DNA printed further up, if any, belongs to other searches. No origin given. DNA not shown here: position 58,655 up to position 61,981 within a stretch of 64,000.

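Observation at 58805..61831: Single polypeptide containing two complete GspE/PilB secretion-ATPase modules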

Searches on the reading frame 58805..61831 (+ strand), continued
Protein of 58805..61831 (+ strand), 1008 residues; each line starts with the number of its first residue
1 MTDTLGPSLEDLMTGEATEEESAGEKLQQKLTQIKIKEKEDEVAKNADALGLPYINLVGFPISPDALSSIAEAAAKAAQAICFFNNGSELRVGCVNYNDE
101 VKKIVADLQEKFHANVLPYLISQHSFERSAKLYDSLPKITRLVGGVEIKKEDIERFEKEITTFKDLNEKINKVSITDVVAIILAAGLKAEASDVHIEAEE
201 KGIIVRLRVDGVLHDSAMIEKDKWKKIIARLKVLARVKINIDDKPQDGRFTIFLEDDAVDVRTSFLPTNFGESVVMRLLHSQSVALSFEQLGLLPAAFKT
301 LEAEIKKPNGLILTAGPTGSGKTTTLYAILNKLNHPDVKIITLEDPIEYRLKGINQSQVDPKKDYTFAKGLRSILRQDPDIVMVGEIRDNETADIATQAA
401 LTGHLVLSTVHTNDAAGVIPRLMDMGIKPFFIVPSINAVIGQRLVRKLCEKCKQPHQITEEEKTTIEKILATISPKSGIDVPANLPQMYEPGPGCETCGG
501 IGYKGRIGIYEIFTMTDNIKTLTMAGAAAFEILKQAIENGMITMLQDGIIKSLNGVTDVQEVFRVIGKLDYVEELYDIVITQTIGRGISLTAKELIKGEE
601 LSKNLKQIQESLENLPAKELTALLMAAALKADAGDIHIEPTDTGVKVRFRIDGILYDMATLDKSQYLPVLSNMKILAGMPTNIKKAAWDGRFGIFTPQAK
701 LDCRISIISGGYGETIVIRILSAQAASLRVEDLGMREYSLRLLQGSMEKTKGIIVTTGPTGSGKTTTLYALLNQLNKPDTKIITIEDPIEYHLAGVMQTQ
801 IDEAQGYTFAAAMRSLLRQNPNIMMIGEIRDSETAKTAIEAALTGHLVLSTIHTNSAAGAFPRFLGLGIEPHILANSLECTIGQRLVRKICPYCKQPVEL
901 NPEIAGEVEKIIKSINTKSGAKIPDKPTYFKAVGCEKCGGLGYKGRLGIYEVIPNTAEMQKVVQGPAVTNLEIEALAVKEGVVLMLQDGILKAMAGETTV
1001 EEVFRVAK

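Call 9: find_encoding_contigs(protein=P0001, flank=10000, max_places=3)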
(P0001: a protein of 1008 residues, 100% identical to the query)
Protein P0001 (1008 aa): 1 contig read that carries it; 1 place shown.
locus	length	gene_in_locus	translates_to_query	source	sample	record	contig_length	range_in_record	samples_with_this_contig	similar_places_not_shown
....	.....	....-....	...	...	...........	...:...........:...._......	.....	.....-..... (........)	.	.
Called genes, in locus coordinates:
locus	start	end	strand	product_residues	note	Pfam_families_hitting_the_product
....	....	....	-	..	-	-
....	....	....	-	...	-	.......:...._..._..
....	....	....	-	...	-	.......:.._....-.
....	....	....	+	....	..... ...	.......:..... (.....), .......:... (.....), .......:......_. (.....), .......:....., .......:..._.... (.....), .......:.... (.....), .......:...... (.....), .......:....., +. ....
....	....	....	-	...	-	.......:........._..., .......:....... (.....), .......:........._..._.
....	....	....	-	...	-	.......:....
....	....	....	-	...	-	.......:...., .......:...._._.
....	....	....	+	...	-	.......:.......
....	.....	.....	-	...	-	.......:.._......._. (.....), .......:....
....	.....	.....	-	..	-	-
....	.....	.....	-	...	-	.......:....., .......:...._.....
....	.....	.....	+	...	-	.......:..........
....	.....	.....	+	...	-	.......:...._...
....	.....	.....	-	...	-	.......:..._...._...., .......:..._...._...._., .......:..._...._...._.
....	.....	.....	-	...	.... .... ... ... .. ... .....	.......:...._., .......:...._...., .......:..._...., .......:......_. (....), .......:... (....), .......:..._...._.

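Call 14: find_encoding_contigs(protein=P0119, flank=10000, max_places=2)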
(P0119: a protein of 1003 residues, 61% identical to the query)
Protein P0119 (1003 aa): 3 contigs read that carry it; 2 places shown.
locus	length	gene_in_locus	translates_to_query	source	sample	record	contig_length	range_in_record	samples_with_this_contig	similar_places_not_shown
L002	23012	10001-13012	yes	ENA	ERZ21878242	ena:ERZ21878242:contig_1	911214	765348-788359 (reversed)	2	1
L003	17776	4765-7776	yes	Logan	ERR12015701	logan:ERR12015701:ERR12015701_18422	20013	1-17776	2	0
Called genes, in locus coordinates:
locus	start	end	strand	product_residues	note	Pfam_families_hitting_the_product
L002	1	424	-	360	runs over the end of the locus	PF13207:AAA_17 (weak), PF00406:ADK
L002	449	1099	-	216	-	PF13483:Lactamase_B_3, PF12706:Lactamase_B_2 (weak)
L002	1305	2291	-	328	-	-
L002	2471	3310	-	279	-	PF00753:Lactamase_B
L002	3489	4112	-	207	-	-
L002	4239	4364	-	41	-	-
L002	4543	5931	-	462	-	PF00587:tRNA-synt_2b, PF03129:HGTP_anticodon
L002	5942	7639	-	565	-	PF03485:Arg_tRNA_synt_N, PF00750:tRNA-synt_1d, PF05746:DALR_1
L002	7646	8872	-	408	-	PF00579:tRNA-synt_1b, PF22421:SYY_C-terminal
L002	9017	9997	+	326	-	-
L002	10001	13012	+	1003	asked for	PF05157:MshEN (faint), PF01637:ATPase_2 (faint), PF04851:ResIII (faint), PF00437:T2SSE, PF16796:Microtub_bd (faint), PF00004:AAA (faint), PF00005:ABC_tran (faint), PF00437:T2SSE, +8 more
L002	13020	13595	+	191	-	PF01997:Translin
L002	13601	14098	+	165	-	PF00149:Metallophos, PF12850:Metallophos_2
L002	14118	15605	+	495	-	-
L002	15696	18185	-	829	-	PF00005:ABC_tran (faint), PF02463:SMC_N (faint), PF03193:RsgA_GTPase (faint), PF13191:AAA_16 (faint), PF13476:AAA_23 (faint), PF13481:AAA_25 (faint), PF13555:AAA_29 (faint), PF17755:UvrA_DNA-bind, +3 more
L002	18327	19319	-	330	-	PF13091:PLDc_2, PF00614:PLDc (weak), PF11495:TrmB_EBD_N (faint), PF13091:PLDc_2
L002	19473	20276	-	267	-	PF01734:Patatin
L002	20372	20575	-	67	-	-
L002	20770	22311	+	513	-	PF18884:TSP3_bac (weak)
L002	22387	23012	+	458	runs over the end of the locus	PF13231:PMT_2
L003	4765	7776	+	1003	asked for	PF05157:MshEN (faint), PF01637:ATPase_2 (faint), PF04851:ResIII (faint), PF00437:T2SSE, PF16796:Microtub_bd (faint), PF00004:AAA (faint), PF00005:ABC_tran (faint), PF00437:T2SSE, +8 more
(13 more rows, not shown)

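Call 15: find_encoding_contigs(protein=P0067, flank=10000, max_places=2)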
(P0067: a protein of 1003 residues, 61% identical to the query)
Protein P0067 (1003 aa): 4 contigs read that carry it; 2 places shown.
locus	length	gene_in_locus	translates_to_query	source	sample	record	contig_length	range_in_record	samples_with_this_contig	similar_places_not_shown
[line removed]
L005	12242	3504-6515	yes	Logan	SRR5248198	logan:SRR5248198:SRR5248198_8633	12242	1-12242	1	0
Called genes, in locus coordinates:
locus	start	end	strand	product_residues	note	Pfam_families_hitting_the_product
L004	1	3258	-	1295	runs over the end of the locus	-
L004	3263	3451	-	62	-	-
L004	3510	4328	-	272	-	PF25281:MBL_MAP1B (weak), PF00753:Lactamase_B, PF12706:Lactamase_B_2 (weak)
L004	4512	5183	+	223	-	-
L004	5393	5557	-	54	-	-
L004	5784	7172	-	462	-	PF28494:GlyRS_ins_1 (faint), PF00587:tRNA-synt_2b, PF03129:HGTP_anticodon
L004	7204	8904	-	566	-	PF03485:Arg_tRNA_synt_N, PF00750:tRNA-synt_1d, PF05746:DALR_1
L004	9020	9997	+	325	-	-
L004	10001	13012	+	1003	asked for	PF00437:T2SSE, PF16796:Microtub_bd (faint), PF00004:AAA (faint), PF00005:ABC_tran (faint), PF01637:ATPase_2 (faint), PF02492:cobW (faint), PF04851:ResIII (faint), PF00437:T2SSE, +7 more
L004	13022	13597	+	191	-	PF01997:Translin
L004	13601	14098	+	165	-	PF00149:Metallophos, PF12850:Metallophos_2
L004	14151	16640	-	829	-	PF02463:SMC_N (faint), PF03193:RsgA_GTPase (faint), PF13191:AAA_16 (faint), PF13481:AAA_25 (faint), PF13555:AAA_29 (faint), PF20703:nSTAND1 (faint), PF17755:UvrA_DNA-bind, PF00005:ABC_tran (weak), +2 more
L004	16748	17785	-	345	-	PF13091:PLDc_2, PF00614:PLDc (weak), PF13091:PLDc_2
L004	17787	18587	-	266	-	PF01734:Patatin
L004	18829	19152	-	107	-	-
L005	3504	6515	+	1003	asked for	PF00437:T2SSE, PF16796:Microtub_bd (faint), PF00004:AAA (faint), PF00005:ABC_tran (faint), PF01637:ATPase_2 (faint), PF02492:cobW (faint), PF04851:ResIII (faint), PF00437:T2SSE, +7 more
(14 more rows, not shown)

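Call 16: find_encoding_contigs(protein=P0100, flank=10000, max_places=2)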
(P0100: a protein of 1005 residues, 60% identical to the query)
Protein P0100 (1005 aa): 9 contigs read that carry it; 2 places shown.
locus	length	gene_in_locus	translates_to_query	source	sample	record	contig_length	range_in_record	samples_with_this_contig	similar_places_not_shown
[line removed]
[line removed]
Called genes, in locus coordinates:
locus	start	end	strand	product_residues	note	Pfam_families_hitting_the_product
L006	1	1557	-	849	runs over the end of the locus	PF00521:DNA_topoisoIV, PF03989:DNA_gyraseA_C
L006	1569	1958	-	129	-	-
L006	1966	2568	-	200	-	PF00334:NDK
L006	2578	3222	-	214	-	PF13483:Lactamase_B_3, PF12706:Lactamase_B_2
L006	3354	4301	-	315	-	-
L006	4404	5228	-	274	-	PF00753:Lactamase_B, PF23023:Anti-Pycsar_Apyc1 (weak), PF12706:Lactamase_B_2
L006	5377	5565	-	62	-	-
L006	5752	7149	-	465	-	PF28494:GlyRS_ins_1 (faint), PF00587:tRNA-synt_2b, PF03129:HGTP_anticodon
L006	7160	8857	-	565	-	PF03485:Arg_tRNA_synt_N, PF00750:tRNA-synt_1d, PF01406:tRNA-synt_1e (faint), PF05746:DALR_1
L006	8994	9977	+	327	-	-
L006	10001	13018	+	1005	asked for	PF05157:MshEN (faint), PF02492:cobW (faint), PF01935:DUF87 (faint), PF00437:T2SSE, PF13662:Toprim_4 (faint), PF25199:nSTAND_NTPase5 (faint), PF00004:AAA (faint), PF00437:T2SSE, +10 more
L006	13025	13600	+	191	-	PF01997:Translin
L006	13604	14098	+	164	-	PF00149:Metallophos, PF12850:Metallophos_2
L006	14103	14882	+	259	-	PF00459:Inositol_P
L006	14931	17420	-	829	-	PF00005:ABC_tran (faint), PF02463:SMC_N (faint), PF03193:RsgA_GTPase (faint), PF13191:AAA_16 (faint), PF13401:AAA_22 (faint), PF13481:AAA_25 (faint), PF13555:AAA_29 (faint), PF17755:UvrA_DNA-bind, +3 more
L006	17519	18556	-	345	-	PF13091:PLDc_2, PF00614:PLDc (weak), PF13091:PLDc_2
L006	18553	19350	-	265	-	PF01734:Patatin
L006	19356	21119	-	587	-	-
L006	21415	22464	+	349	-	PF00814:TsaD, PF22521:HypF_C_2 (weak)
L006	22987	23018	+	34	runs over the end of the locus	-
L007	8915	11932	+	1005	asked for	PF05157:MshEN (faint), PF02492:cobW (faint), PF01935:DUF87 (faint), PF00437:T2SSE, PF13662:Toprim_4 (faint), PF25199:nSTAND_NTPase5 (faint), PF00004:AAA (faint), PF00437:T2SSE, +10 more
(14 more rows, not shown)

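Call 17: find_encoding_contigs(protein=P0018, flank=10000, max_places=1)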
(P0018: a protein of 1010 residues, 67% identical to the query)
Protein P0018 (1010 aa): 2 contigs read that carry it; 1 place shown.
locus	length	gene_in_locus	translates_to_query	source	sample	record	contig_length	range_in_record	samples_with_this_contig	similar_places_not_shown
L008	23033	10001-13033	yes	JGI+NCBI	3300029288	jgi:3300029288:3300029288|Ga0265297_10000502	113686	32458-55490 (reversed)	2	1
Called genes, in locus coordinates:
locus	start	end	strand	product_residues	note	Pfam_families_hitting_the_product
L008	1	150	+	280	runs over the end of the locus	PF07044:DUF1329 (faint), PF17131:TP_0789-like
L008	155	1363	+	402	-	-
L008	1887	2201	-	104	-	PF12647:RNHCP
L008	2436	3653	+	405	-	PF00575:S1 (weak), PF23459:S1_RRP5 (faint), PF00575:S1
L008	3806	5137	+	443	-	-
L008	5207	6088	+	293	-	-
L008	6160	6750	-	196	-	PF01066:CDP-OH_P_transf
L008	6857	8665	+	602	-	PF06480:FtsH_ext, PF00004:AAA, PF07728:AAA_5 (weak), PF17862:AAA_lid_3, PF01434:Peptidase_M41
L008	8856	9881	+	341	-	-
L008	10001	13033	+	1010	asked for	PF01935:DUF87 (faint), PF04851:ResIII (faint), PF00004:AAA (faint), PF00437:T2SSE, PF00005:ABC_tran (faint), PF02492:cobW (faint), PF12775:AAA_7 (faint), PF00437:T2SSE, +6 more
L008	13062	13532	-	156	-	PF02367:TsaE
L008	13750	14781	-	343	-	PF00814:TsaD, PF22521:HypF_C_2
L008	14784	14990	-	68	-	PF00037:Fer4 (weak), PF12837:Fer4_6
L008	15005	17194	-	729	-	-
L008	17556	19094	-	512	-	PF00112:Peptidase_C1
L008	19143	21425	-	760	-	-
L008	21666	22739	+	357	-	-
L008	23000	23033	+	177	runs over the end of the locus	-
